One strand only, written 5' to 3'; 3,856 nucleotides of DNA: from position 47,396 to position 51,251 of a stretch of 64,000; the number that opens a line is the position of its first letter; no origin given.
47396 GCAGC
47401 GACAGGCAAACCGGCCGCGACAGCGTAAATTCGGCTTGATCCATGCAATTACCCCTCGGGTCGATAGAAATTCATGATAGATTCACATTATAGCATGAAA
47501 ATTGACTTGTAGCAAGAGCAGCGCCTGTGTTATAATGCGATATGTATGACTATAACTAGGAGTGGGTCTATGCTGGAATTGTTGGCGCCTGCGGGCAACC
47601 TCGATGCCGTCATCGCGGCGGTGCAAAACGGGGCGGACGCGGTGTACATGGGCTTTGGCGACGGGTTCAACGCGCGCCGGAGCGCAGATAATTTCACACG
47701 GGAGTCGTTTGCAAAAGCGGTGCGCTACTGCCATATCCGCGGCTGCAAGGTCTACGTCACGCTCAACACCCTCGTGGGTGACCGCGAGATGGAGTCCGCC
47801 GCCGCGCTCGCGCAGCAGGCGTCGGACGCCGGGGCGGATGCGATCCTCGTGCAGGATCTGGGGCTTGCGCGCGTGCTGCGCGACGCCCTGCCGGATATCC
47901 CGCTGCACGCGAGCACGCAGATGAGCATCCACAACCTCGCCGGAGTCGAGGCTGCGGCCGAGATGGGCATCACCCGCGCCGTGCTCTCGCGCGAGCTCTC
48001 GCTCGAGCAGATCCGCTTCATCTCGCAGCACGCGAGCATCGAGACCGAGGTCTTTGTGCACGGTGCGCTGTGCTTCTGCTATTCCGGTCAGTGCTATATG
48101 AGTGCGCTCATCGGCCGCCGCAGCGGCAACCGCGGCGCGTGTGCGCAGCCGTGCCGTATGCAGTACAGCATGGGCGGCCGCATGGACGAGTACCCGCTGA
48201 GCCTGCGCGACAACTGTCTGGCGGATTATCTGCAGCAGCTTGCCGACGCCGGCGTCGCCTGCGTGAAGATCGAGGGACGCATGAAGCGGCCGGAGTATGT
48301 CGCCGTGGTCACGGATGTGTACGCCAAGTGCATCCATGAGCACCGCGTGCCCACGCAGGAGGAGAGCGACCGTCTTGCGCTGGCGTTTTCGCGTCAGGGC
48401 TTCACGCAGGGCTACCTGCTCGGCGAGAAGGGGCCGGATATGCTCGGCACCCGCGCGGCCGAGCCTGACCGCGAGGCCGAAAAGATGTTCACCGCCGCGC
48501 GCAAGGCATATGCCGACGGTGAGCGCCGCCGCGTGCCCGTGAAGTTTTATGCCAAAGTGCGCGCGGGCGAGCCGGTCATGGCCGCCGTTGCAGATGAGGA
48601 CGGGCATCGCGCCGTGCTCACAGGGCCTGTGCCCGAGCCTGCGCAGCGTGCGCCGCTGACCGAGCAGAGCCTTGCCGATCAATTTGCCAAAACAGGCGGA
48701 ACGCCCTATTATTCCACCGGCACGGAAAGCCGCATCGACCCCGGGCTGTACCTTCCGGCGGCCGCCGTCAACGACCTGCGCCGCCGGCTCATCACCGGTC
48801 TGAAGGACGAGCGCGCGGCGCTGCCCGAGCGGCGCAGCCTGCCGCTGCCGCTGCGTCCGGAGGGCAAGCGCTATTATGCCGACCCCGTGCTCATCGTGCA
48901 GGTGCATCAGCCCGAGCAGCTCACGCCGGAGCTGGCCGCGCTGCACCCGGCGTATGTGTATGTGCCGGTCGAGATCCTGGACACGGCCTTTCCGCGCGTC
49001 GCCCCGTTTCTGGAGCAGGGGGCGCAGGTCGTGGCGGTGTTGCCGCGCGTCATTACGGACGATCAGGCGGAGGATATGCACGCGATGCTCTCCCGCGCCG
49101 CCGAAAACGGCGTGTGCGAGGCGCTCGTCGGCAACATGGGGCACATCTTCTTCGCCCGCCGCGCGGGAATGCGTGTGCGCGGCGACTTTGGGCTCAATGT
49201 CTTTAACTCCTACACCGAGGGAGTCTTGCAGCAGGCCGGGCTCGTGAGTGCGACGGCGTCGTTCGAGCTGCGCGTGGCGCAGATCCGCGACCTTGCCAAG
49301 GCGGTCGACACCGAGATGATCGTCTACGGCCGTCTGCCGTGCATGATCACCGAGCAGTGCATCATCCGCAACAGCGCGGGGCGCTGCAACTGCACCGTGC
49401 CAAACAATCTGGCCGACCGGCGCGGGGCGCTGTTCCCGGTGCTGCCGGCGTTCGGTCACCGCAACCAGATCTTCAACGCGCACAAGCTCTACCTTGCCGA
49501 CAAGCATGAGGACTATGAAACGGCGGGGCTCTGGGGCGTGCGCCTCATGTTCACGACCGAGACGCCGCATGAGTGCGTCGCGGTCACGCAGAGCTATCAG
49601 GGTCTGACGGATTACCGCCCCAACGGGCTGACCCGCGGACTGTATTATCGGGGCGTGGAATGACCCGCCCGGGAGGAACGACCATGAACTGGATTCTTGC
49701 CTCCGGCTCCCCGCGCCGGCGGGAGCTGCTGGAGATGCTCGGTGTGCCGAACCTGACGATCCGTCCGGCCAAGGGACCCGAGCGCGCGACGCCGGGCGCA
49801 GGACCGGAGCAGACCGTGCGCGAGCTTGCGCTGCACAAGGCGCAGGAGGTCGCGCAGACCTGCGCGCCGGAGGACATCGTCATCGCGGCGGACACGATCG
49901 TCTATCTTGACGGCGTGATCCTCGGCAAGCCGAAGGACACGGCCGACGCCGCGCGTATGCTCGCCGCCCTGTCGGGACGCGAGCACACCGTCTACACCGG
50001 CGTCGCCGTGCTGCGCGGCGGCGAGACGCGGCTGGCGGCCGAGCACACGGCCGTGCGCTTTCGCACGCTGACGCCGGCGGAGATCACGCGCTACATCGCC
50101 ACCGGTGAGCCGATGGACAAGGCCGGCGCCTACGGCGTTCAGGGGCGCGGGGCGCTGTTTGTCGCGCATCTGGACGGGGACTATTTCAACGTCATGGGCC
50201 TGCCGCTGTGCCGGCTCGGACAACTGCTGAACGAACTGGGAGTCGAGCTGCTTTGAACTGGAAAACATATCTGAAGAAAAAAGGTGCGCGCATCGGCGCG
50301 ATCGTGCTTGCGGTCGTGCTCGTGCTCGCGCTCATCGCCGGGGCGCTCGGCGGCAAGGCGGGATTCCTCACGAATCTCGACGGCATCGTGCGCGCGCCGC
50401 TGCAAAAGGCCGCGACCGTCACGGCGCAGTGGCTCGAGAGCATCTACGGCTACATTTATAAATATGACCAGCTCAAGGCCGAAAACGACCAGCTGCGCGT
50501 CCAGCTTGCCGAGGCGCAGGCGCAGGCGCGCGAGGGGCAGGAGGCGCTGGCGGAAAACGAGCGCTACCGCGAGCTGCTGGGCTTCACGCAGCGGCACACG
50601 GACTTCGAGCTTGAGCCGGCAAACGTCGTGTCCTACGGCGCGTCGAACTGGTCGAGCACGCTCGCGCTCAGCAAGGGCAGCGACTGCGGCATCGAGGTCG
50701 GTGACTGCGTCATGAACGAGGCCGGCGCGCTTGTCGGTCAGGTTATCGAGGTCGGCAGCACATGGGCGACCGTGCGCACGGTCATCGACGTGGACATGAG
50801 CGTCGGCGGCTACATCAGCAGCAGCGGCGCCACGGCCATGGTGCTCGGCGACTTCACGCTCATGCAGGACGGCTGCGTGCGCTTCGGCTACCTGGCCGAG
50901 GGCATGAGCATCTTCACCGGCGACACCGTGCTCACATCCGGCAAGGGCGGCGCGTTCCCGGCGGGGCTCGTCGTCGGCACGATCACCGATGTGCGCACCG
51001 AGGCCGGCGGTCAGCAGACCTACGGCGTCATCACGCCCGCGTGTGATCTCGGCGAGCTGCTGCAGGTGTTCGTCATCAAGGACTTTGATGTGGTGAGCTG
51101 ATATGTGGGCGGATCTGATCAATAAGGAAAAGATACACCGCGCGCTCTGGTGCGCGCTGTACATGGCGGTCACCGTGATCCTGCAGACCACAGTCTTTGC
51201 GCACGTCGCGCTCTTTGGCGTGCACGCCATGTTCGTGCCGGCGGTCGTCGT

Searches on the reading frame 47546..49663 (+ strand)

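Call 92: search_protein_families(library=pfam, proteins=[window:47546-49663:+], max_evalue=0.00001)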
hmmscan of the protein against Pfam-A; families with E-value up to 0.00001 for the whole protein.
window:47546-49663:+ (705 aa): 2 families
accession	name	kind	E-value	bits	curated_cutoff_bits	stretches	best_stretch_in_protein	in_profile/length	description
PF01136.24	Peptidase_U32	-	3.3e-78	262.6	22.4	1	83-295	2-231/233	Peptidase family U32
PF12392.13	DUF3656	-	2.5e-19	70.4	22.1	1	313-423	8-108/109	Collagenase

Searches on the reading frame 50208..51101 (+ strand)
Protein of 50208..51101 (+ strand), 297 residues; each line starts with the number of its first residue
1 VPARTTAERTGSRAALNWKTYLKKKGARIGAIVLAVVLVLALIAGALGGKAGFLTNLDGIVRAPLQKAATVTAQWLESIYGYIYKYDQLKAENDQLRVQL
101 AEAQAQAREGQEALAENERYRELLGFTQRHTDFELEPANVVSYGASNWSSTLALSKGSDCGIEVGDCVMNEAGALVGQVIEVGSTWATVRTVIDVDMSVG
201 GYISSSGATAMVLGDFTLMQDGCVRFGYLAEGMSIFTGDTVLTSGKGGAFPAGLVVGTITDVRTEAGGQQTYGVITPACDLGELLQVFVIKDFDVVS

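Call 94: search_protein_families(library=pfam, proteins=[window:50208-51101:+], max_evalue=0.0001)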
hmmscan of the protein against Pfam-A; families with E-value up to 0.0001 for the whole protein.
window:50208-51101:+ (297 aa): 1 family
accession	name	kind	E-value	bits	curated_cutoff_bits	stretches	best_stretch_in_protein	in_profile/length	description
PF04085.20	MreC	-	2.5e-34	118.6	28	1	140-291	1-147/147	Rod shape-determining protein MreC, barrel core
